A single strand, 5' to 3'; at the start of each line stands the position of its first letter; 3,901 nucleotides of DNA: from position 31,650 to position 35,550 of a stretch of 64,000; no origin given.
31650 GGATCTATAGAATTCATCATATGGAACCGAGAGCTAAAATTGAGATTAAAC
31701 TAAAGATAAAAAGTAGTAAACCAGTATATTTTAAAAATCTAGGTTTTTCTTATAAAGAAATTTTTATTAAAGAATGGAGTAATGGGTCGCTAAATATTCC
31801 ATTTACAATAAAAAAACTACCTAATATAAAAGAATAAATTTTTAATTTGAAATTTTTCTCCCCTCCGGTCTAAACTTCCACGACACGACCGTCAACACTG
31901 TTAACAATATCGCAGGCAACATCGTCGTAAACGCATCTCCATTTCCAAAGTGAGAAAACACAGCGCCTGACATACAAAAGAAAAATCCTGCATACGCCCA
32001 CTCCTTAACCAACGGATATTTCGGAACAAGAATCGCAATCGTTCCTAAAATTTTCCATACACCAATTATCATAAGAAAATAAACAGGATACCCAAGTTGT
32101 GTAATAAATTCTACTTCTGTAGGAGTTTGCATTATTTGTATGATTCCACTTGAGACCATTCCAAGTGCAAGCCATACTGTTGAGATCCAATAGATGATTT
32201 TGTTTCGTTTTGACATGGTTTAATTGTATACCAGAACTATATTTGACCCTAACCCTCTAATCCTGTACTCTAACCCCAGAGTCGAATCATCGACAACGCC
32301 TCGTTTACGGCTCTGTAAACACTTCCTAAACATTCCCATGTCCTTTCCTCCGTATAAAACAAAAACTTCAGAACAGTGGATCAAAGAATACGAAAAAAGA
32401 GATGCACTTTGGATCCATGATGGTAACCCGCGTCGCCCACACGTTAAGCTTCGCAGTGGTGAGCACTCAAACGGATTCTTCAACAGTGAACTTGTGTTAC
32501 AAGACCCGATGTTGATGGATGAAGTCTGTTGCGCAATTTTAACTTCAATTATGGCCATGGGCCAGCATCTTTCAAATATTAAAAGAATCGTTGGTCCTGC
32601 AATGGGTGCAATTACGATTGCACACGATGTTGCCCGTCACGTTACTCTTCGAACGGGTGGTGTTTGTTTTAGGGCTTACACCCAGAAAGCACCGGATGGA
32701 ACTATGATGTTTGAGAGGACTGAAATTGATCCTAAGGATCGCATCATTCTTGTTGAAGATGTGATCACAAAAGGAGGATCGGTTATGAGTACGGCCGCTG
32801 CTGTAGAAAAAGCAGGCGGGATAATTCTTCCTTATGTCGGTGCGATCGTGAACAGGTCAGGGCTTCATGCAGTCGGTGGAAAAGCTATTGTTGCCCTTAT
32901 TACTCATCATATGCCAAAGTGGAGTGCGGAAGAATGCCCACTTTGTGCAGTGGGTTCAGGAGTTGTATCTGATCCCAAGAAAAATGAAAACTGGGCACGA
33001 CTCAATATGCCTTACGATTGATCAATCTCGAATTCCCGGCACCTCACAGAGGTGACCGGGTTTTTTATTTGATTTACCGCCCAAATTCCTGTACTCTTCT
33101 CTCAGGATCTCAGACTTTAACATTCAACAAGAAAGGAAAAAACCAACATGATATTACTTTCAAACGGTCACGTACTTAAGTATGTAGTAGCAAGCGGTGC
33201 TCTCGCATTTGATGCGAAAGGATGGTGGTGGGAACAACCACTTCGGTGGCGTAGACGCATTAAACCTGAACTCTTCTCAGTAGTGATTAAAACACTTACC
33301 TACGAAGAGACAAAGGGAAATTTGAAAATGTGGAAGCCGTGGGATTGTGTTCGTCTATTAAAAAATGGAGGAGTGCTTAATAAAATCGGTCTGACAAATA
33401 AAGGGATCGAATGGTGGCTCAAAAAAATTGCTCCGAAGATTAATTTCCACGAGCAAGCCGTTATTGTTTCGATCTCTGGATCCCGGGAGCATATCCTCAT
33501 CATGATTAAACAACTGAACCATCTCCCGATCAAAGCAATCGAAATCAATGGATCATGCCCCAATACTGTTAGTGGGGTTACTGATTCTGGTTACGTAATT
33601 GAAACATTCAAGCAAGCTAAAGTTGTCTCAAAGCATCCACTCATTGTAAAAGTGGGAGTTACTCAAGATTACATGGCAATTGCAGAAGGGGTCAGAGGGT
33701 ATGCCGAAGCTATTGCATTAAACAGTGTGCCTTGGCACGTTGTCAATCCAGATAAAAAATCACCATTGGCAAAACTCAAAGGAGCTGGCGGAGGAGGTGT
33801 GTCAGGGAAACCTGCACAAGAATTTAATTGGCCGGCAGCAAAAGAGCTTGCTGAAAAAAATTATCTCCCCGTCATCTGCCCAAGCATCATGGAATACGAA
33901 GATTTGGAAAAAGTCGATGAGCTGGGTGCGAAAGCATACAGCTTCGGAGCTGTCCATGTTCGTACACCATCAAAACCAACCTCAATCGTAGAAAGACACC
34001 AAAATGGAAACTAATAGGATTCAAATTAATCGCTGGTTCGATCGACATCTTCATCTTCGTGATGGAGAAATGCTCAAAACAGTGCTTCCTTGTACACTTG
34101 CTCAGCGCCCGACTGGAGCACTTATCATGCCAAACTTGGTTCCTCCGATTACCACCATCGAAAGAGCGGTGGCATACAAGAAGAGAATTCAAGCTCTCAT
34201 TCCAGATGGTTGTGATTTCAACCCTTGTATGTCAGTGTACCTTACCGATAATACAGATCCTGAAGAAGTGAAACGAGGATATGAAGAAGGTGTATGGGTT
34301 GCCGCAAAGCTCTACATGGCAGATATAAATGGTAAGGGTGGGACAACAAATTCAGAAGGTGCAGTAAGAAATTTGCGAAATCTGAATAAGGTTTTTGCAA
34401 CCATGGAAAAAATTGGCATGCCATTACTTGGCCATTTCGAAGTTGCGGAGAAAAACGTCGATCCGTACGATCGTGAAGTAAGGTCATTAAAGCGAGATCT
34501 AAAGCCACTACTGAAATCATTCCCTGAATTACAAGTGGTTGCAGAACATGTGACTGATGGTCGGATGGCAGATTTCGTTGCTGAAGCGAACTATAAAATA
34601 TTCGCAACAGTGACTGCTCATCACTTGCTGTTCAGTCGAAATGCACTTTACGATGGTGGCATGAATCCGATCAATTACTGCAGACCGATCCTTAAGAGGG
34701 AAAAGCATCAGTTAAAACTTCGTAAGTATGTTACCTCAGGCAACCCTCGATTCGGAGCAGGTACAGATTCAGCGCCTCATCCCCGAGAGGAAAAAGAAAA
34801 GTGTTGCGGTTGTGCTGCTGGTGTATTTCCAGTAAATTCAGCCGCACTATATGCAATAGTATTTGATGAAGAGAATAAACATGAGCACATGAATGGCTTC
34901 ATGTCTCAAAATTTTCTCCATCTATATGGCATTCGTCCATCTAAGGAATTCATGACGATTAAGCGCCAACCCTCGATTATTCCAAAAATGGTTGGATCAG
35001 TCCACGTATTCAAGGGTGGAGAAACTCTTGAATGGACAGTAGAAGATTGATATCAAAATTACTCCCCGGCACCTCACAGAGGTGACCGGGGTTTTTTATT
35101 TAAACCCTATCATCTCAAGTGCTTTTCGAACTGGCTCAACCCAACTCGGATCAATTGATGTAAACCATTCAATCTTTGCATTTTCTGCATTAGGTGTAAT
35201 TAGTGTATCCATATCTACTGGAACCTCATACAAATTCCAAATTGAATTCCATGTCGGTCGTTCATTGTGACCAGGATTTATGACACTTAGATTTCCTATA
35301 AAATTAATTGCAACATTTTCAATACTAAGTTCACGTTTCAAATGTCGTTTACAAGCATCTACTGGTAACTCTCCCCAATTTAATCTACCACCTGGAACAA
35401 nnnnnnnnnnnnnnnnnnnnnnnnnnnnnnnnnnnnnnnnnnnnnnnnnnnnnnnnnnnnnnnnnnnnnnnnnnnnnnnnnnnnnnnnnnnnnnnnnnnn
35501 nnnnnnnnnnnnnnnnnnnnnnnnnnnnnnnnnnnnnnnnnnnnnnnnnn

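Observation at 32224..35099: GC-elevated pyrE-pyrD-pyrC pyrimidine module bracketed by near-identical 38-bp hairpin repeats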

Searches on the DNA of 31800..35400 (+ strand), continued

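Call 105: search_with_rna_model(model_id=R1, source=window, filters=off, max_evalue=10, show_alignments=2)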
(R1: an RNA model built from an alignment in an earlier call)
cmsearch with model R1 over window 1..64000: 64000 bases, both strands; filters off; matches with E-value up to 10: 13.
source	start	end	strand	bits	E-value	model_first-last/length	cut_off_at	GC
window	32292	32340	+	32.3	3.7e-05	1-48/48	no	0.47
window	56686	56711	-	13.8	0.68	1-48/48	no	0.27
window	47889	47937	+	11.6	2.2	1-48/48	no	0.33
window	11041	11082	+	11.5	2.3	1-48/48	no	0.31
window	13356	13409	+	10.7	3.5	1-48/48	no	0.35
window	11787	11838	+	10.6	3.8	1-48/48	no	0.4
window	16569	16629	+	10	5.1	1-48/48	no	0.34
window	9507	9536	+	9.6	6.4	1-48/48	no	0.4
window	38246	38266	+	9.6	6.5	1-48/48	no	0.19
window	15561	15577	+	9.6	6.5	1-48/48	no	0.41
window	55733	55773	+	9.6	6.5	1-48/48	no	0.32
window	59882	59936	+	9.3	7.4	1-48/48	no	0.25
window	20525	20594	+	8.8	9.6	1-48/48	no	0.43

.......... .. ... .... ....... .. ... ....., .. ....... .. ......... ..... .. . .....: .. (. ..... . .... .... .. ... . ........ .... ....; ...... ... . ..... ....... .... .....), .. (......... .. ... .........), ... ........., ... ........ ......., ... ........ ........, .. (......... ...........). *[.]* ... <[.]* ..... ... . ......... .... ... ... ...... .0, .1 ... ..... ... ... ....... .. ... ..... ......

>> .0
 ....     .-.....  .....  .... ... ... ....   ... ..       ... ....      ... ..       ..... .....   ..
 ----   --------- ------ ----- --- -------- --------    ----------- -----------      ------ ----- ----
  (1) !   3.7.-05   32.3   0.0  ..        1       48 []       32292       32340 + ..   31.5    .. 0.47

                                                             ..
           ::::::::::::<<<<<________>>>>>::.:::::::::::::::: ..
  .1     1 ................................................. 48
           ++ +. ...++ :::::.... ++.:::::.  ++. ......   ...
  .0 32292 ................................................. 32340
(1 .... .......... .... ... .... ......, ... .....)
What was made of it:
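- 32276..32340 (+): Conserved pyr-leader RNA motif. Elements: CCAGAG; P1 GTCGA/TCGAC (32281-32285 with 32290-32294); pseudoknot strand GCC (32298-32300) pairing with GGC (32309-32311) in the loop of P2; P2 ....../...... (32303-32308 with 32315-32320); box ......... (32329-32337) abutting the ATG. It is the only covariance-model hit in the window (32.3 bits, E 3.7e-5; next best 13.8 bits; call 105).
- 33098..33147 (+): DHOD leader. It is unstructured and lacks the pseudoknot motif, but keeps an AACATT box (33119-33124) and the Shine-Dalgarno sequence GAAAGGA (33131-33137). No covariance-model hit (call 105).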

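Call 113: build_rna_model(alignment_id=A6)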
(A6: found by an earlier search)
Model R2 built from alignment A6 (36 sequences, 61 columns); structure: stored with the alignment.
model positions 48; base pairs 5; branch points 0; effective number of sequences 36; information 0.932 bits per position. Calibrated on 0.2 Mb of random sequence (short: E-values are rough).
structure used (alignment columns):
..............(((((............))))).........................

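Call 114: search_with_rna_model(model_id=R2, sources=[window, L002, L003, L006, L008, L010, L011, L012, L013, L014, L015, L016, L017, L018, L019, L020, L021, L022, L023, L024, L025, L026, L028, L029, L030, L031, L032, L033, L034, L035, L036, L037, L038, L039, L040, L041, L042, L043, L044, L045, L046, L047, L048, L049, L050, L051, L052, L053, L054, L055, L056, L057, L058, L059, L060, L061, L062, L063, L064, L065, L066, L067, L068, L069, L070, L071, L072, L073, L074, L075, L076, L077, L078, L079, L080, L081, L082, L083, L084, L085, L086, L087, L088, L089, L090, L091, L212, L215, L216], max_evalue=1, make_alignment=true)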
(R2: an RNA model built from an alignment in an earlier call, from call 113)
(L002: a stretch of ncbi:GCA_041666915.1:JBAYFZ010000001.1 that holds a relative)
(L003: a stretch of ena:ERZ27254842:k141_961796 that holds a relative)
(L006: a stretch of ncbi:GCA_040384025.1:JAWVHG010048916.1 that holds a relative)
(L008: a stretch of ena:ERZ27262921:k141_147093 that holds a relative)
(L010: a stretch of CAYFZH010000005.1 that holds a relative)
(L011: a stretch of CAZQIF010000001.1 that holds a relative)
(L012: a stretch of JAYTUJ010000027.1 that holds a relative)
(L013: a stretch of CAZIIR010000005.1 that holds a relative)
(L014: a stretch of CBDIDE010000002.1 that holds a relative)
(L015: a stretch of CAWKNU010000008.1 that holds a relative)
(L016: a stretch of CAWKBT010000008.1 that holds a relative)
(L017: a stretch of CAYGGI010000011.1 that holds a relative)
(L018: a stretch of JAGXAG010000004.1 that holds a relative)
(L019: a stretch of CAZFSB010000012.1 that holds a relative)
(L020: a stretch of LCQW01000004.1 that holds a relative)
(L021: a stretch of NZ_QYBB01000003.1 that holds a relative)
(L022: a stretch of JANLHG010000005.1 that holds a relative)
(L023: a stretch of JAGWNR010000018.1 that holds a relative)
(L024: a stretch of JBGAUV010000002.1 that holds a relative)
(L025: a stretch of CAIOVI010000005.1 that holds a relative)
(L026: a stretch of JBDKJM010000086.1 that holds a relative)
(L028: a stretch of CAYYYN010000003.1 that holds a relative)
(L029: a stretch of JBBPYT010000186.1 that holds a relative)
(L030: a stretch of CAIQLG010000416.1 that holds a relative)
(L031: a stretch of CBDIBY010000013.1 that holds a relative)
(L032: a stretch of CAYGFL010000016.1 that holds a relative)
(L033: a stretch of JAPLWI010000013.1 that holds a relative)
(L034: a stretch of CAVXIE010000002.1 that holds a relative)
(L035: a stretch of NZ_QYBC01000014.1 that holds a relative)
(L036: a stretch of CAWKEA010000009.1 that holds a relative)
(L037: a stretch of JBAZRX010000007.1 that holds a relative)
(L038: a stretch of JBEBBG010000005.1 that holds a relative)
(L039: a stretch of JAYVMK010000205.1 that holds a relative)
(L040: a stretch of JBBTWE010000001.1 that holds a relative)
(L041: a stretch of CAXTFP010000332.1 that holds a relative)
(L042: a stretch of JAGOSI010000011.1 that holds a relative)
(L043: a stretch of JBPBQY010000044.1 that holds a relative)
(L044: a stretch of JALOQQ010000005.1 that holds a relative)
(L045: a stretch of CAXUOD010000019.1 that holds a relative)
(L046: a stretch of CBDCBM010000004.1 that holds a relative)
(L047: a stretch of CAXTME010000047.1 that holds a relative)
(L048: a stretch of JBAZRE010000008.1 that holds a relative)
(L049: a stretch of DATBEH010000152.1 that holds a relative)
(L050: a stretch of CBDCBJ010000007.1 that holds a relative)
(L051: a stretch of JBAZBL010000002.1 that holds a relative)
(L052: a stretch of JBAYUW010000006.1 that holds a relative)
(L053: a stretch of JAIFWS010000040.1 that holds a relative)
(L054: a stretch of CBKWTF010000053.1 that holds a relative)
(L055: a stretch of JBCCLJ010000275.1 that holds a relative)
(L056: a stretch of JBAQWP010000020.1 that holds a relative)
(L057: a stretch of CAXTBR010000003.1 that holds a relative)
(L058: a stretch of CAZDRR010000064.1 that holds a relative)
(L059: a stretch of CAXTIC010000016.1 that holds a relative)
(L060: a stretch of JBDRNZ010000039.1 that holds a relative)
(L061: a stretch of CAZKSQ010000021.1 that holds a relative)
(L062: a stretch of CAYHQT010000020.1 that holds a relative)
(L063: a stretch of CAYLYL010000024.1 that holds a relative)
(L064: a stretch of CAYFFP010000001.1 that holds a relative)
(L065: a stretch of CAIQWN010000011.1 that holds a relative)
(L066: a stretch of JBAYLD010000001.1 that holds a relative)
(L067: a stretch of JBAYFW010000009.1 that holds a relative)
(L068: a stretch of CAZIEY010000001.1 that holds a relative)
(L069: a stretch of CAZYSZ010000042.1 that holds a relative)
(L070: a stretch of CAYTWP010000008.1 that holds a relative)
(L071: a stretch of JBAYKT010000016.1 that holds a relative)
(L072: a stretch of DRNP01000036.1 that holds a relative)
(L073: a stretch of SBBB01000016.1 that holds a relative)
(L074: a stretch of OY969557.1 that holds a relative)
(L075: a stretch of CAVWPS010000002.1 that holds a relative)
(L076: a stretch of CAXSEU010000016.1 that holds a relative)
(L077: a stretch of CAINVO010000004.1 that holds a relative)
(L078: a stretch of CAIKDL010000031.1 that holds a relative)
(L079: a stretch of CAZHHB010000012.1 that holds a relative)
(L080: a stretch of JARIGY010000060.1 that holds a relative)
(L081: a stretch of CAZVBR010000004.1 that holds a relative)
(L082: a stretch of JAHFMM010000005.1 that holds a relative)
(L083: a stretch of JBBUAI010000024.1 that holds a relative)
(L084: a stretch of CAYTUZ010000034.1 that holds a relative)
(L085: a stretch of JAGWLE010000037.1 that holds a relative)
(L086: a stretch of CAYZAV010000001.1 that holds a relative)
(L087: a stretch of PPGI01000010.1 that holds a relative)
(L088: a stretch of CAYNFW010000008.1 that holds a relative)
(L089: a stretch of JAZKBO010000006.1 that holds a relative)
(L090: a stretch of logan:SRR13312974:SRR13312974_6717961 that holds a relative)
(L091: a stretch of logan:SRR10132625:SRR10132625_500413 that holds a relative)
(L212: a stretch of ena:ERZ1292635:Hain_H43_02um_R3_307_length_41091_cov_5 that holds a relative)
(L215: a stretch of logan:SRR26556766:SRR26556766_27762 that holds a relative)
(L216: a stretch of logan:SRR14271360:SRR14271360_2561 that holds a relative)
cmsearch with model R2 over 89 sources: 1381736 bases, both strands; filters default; matches with E-value up to 1: 36.
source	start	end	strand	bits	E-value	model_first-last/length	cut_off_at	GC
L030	662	709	+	63.8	3.2e-10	1-48/48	no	0.44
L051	9928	9975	+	60.3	1.8e-09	1-48/48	no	0.44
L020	149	196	+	60.1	2e-09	1-48/48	no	0.42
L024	9930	9977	+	59.9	2.2e-09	1-48/48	no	0.42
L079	9926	9973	+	57.4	7.8e-09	1-48/48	no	0.46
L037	9861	9908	+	56.7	1.1e-08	1-48/48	no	0.31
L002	5928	5975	+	56.2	1.4e-08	1-48/48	no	0.38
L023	3887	3934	+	56.2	1.4e-08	1-48/48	no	0.46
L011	9930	9978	+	56.2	1.4e-08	1-48/48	no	0.45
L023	6058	6106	+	48.6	6e-07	1-48/48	no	0.43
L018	9931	9978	+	48.5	6.5e-07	1-48/48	no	0.4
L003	4587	4633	+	48.1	7.7e-07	1-48/48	no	0.38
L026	1583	1630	+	47.9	8.4e-07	1-48/48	no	0.44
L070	3480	3529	+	47.6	9.8e-07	1-48/48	no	0.5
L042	9163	9210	+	47.4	1.1e-06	1-48/48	no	0.33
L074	2373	2422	+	46.9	1.4e-06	1-48/48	no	0.4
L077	12216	12267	+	44.5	4.7e-06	1-48/48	no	0.42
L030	2787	2835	+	43.9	6.3e-06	1-48/48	no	0.41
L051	12095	12143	+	43.9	6.3e-06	1-48/48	no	0.41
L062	6729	6776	+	43.5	7.7e-06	1-48/48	no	0.4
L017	9938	9985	+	42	1.6e-05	1-48/48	no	0.48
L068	9936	9982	+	41.5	2e-05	1-48/48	no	0.45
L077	9929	9980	+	40.2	3.9e-05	1-48/48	no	0.46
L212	4940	4992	+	39.7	5.2e-05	1-48/48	no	0.47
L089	11049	11095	+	39.5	5.5e-05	1-48/48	no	0.47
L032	9711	9750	+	37.6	0.00015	1-48/48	no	0.4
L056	9996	10044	+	36.9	0.0002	1-48/48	no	0.53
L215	3670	3718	+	36.4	0.00026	1-48/48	no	0.49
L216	4946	4993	+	34.8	0.00059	1-48/48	no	0.38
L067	9947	9992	+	34.4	0.0007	1-48/48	no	0.54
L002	8076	8125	+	31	0.0038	1-48/48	no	0.38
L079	12157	12210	+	30.7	0.0043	1-48/48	no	0.33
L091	4134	4182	+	27.6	0.02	1-48/48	no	0.43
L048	9924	9954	+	24.1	0.12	1-48/48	no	0.32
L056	7916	7951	+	20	0.9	1-48/48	no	0.33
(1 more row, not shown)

Alignment A8: 36 matches aligned to the model, 64 columns, each read 5' to 3' on its own strand. Consensus structure (alignment columns), stored with it:
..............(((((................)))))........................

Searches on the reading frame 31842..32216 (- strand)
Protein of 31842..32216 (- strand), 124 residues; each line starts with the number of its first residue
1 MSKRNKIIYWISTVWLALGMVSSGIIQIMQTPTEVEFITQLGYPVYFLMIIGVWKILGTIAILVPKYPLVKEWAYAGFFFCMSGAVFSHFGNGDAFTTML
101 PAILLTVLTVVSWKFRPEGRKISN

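Call 4: search_protein_families(library=pfam, proteins=[window:31842-32216:-], max_evalue=0.01)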
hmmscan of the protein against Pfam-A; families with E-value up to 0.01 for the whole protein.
window:31842-32216:- (124 aa): 1 family
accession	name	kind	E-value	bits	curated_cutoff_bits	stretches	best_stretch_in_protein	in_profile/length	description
PF13564.11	DoxX_2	-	1e-24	87.1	26.3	1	11-109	1-101/103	DoxX-like family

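Call 5: search_protein_families(library=ncbifam, proteins=[window:31842-32216:-], max_evalue=0.01)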
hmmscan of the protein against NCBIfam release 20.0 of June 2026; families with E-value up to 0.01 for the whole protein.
window:31842-32216:- (124 aa): 0 families
